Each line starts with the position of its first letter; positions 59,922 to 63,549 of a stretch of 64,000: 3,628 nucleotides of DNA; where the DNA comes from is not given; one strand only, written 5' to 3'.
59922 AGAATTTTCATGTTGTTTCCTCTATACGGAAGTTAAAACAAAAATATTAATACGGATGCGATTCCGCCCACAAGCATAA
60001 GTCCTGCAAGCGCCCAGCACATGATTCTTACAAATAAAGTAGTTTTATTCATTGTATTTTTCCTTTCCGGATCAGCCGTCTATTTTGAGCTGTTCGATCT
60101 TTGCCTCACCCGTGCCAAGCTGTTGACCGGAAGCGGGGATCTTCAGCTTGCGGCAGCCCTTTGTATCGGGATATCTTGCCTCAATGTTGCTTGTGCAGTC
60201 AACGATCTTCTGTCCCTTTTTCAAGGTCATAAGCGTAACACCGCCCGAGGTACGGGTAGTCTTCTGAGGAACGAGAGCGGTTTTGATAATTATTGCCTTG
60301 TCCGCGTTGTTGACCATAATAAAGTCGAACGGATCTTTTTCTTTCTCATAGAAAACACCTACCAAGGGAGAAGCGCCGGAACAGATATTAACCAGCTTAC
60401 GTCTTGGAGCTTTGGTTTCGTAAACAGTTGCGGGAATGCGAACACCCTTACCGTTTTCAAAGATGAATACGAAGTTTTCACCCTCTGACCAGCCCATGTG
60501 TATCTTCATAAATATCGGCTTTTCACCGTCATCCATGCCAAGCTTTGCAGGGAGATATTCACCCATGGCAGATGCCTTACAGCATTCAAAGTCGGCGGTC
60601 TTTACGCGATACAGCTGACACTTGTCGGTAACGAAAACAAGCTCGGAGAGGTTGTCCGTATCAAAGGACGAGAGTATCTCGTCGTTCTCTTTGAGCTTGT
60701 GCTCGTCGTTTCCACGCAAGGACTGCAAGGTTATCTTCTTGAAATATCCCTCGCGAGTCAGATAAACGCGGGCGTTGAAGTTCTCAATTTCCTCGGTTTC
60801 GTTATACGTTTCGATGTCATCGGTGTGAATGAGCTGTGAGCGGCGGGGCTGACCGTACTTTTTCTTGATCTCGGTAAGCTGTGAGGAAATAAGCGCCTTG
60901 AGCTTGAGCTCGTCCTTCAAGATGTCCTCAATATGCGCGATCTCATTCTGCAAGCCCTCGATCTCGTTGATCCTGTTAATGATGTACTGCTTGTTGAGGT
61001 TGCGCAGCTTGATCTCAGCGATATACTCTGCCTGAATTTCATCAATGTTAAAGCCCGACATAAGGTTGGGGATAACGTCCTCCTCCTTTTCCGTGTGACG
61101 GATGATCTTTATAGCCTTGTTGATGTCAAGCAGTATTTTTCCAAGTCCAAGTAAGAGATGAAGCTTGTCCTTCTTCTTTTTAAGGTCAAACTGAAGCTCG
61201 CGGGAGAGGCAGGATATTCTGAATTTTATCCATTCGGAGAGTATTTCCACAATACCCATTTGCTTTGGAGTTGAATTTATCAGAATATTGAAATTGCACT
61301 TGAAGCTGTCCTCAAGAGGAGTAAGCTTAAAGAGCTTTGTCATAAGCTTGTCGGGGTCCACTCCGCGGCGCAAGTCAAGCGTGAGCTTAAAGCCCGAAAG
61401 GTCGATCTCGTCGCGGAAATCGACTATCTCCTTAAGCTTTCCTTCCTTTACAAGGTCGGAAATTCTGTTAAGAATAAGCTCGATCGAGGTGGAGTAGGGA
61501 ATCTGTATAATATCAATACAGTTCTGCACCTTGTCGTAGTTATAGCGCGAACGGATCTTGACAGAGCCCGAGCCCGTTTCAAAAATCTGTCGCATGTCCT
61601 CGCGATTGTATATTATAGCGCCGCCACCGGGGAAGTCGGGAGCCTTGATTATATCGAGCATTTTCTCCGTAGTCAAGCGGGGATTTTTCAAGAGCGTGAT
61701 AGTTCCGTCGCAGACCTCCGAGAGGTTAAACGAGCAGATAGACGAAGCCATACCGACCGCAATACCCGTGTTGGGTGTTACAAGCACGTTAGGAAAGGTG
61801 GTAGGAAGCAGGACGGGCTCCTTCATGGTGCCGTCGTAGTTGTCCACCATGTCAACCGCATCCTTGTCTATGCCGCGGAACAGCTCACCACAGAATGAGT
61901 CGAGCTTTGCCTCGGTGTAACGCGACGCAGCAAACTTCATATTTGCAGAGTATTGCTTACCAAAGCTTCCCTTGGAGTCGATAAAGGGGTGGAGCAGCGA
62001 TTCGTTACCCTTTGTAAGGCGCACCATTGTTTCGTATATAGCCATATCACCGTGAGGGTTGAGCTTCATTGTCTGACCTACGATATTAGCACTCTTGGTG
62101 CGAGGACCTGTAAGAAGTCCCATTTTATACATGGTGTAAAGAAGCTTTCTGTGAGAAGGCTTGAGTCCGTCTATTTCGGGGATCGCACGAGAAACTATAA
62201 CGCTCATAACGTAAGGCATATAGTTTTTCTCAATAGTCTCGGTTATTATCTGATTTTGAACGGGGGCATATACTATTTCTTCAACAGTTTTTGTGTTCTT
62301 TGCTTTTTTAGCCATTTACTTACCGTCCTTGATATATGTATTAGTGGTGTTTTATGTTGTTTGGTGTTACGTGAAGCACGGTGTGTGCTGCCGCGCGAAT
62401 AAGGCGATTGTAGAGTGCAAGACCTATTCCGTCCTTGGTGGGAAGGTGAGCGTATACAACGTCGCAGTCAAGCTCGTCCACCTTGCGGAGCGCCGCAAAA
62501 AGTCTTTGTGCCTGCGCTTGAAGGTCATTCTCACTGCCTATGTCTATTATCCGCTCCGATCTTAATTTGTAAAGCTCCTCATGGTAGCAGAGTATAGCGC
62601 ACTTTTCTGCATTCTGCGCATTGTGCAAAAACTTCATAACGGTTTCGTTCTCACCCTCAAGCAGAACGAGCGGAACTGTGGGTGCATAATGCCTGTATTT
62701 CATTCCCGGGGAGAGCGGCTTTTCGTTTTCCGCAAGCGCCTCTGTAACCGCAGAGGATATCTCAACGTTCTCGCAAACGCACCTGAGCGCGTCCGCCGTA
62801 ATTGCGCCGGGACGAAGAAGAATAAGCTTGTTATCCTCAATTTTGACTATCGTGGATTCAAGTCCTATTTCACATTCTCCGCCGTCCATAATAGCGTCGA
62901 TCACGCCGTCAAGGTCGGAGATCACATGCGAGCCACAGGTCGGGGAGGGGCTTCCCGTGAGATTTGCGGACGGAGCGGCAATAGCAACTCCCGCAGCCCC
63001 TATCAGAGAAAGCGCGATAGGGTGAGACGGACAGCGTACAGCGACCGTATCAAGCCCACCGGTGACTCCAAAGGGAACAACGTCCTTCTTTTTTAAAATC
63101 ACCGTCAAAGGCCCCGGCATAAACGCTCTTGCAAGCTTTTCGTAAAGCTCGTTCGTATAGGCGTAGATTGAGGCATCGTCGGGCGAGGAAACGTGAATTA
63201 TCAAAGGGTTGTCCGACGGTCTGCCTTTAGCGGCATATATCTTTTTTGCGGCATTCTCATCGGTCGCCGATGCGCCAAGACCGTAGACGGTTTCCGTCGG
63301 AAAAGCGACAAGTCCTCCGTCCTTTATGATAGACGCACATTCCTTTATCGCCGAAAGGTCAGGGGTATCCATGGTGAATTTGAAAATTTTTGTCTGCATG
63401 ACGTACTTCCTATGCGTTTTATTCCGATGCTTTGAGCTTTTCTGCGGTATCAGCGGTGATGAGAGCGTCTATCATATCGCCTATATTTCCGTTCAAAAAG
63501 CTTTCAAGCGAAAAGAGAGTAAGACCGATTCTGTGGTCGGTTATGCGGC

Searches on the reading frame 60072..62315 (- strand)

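Call 44: search_protein_families(library=pfam, proteins=[window:60072-62315:-], max_evalue=0.00001)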
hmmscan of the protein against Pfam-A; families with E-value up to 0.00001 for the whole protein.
window:60072-62315:- (747 aa): 1 family
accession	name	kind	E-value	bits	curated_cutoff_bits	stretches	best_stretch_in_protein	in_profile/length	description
PF00521.26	DNA_topoisoIV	-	2.8e-123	412.4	31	1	43-480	1-431/432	DNA gyrase/topoisomerase IV, subunit A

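Call 45: search_protein_families(library=padloc, proteins=[window:60072-62315:-], max_evalue=1e-10)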
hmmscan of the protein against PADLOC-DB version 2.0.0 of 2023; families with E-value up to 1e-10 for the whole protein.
window:60072-62315:- (747 aa): 0 families

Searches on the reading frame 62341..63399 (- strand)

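Call 44: search_protein_families(library=pfam, proteins=[window:62341-63399:-], max_evalue=0.00001)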
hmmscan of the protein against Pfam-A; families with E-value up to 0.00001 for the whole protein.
window:62341-63399:- (352 aa): 2 families
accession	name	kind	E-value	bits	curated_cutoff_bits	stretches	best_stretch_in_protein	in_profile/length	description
PF01300.24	Sua5_yciO_yrdC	-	1.9e-57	194.1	25.1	1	24-198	2-178/178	Telomere recombination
PF03481.19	Sua5_C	-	5.2e-33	114.9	22.9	1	200-338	1-136/136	Threonylcarbamoyl-AMP synthase, C-terminal domain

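Call 45: search_protein_families(library=padloc, proteins=[window:62341-63399:-], max_evalue=1e-10)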
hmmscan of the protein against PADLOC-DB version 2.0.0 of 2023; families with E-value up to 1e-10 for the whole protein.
window:62341-63399:- (352 aa): 0 families
